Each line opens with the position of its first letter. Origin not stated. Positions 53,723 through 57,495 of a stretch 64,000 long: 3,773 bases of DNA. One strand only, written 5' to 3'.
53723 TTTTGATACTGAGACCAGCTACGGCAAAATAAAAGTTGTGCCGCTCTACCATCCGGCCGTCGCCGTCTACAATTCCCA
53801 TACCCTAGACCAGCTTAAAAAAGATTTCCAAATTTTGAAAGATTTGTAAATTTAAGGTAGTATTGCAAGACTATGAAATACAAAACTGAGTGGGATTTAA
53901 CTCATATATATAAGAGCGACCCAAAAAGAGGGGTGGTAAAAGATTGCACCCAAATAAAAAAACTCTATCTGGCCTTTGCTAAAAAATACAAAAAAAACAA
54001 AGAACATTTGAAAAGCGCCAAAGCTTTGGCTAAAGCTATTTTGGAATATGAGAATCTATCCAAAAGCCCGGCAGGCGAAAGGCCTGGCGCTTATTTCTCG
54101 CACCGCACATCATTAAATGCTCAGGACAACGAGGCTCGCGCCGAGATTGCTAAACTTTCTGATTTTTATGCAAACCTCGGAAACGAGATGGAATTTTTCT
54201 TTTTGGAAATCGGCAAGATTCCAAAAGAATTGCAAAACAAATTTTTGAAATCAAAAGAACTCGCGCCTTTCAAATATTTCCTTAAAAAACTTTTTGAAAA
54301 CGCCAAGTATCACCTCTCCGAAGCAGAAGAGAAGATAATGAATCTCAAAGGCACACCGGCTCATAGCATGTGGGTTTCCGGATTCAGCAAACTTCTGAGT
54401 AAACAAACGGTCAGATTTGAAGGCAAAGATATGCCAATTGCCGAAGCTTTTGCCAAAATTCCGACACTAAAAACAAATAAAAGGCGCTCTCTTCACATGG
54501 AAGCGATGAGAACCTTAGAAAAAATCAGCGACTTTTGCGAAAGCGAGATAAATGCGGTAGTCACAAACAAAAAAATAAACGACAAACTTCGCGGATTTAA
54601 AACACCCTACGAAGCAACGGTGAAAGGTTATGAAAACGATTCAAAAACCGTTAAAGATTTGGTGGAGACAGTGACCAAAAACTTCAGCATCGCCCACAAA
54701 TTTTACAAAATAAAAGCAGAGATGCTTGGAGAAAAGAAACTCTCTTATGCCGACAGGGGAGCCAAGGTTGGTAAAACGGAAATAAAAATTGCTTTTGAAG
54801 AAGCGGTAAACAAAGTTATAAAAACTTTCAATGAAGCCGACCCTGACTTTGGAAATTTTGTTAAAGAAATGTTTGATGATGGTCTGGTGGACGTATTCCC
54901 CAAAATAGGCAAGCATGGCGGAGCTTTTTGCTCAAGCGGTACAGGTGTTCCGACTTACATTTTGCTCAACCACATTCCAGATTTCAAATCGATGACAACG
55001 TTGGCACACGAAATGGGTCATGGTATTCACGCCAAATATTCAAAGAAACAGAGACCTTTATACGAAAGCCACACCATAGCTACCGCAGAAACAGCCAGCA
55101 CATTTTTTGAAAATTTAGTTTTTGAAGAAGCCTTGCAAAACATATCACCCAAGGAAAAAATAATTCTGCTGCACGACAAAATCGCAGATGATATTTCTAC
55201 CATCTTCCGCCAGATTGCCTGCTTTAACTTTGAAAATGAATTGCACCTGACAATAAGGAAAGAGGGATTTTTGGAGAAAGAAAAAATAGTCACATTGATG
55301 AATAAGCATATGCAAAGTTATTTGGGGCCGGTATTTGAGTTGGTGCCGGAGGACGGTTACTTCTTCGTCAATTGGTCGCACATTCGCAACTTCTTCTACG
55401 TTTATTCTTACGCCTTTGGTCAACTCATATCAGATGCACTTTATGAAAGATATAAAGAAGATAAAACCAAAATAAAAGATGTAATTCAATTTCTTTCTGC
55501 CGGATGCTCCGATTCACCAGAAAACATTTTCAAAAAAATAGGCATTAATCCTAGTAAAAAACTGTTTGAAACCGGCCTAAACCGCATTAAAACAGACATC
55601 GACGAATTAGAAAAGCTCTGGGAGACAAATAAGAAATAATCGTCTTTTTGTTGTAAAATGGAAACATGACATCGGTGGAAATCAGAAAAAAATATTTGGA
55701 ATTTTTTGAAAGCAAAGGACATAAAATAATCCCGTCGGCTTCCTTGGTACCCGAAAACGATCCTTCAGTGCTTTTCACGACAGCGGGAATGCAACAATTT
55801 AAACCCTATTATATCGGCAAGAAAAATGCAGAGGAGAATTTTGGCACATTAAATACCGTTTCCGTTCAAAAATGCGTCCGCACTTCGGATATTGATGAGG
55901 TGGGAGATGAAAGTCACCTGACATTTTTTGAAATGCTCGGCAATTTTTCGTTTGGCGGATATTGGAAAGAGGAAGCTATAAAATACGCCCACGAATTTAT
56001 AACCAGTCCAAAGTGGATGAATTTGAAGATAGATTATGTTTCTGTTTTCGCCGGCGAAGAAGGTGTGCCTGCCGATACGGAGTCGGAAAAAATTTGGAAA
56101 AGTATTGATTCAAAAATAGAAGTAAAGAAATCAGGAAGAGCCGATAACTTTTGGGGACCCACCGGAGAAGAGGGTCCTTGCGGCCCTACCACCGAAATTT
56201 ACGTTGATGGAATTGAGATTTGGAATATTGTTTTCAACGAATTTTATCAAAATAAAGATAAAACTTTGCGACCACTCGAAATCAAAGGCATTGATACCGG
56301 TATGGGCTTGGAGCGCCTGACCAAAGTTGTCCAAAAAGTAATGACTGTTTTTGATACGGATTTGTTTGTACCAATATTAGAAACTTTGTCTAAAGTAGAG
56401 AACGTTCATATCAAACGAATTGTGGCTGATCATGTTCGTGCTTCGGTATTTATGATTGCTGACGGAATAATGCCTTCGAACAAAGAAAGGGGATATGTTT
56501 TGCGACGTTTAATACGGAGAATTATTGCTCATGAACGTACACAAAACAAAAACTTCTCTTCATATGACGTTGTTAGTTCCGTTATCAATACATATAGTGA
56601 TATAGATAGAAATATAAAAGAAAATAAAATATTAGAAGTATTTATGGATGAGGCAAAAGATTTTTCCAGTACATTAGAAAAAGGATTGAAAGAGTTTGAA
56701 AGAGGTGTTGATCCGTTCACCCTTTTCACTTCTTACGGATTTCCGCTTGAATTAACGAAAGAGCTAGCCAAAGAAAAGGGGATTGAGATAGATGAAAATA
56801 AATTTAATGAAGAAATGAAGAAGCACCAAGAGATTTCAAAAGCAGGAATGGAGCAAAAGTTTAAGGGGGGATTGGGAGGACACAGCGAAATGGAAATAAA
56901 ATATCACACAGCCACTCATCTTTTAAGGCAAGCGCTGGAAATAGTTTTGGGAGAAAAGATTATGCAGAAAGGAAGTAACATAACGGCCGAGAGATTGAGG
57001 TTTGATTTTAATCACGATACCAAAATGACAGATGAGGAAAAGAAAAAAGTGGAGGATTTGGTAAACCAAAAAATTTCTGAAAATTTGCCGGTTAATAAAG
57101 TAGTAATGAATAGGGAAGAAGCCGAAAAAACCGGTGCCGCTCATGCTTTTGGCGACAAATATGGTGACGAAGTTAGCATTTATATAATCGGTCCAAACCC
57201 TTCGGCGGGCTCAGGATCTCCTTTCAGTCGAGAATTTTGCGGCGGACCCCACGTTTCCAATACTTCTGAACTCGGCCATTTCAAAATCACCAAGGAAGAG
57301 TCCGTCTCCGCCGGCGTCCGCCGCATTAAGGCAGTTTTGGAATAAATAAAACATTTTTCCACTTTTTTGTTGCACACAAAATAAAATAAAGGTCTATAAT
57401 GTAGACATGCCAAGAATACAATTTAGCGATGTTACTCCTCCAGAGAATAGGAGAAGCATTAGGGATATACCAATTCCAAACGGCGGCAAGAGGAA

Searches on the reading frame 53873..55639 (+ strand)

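Call 53: search_protein_families(library=pfam, proteins=[window:53873-55639:+], max_evalue=0.00001)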
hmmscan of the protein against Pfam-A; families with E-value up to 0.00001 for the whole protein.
window:53873-55639:+ (588 aa): 2 families
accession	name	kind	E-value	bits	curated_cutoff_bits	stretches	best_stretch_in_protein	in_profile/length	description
PF01432.26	Peptidase_M3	-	1.1e-35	124.3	27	1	214-562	21-447/457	Peptidase family M3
PF08439.15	Peptidase_M3_N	-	1.7e-11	44.6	25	1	112-168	1-58/70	Oligopeptidase F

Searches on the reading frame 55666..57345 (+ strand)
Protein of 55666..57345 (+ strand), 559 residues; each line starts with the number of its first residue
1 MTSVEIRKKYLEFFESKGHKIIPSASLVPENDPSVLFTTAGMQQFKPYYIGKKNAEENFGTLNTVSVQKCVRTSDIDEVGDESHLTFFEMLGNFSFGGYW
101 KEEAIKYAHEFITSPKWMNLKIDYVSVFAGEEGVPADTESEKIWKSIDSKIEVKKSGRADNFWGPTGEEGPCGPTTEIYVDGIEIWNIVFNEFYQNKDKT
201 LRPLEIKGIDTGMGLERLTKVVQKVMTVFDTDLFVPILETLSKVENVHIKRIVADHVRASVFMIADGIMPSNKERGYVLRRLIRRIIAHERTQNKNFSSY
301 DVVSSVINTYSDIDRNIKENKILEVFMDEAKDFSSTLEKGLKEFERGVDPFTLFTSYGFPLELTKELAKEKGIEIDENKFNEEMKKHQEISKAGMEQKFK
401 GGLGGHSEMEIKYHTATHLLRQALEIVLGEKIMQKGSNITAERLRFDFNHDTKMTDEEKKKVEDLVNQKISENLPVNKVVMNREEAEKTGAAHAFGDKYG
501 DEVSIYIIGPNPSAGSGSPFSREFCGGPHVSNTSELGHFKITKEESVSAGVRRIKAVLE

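Call 53: search_protein_families(library=pfam, proteins=[window:55666-57345:+], max_evalue=0.00001)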
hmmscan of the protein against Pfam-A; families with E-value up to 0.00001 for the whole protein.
window:55666-57345:+ (559 aa): 2 families
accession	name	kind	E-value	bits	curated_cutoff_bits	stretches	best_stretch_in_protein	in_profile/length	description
PF01411.24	tRNA-synt_2c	-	3.4e-112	376.2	30.3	1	5-399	1-436/552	tRNA synthetases class II (A)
PF07973.19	tRNA_SAD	-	3.1e-16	59.5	24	1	503-554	1-43/44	Threonyl and Alanyl tRNA synthetase second additional domain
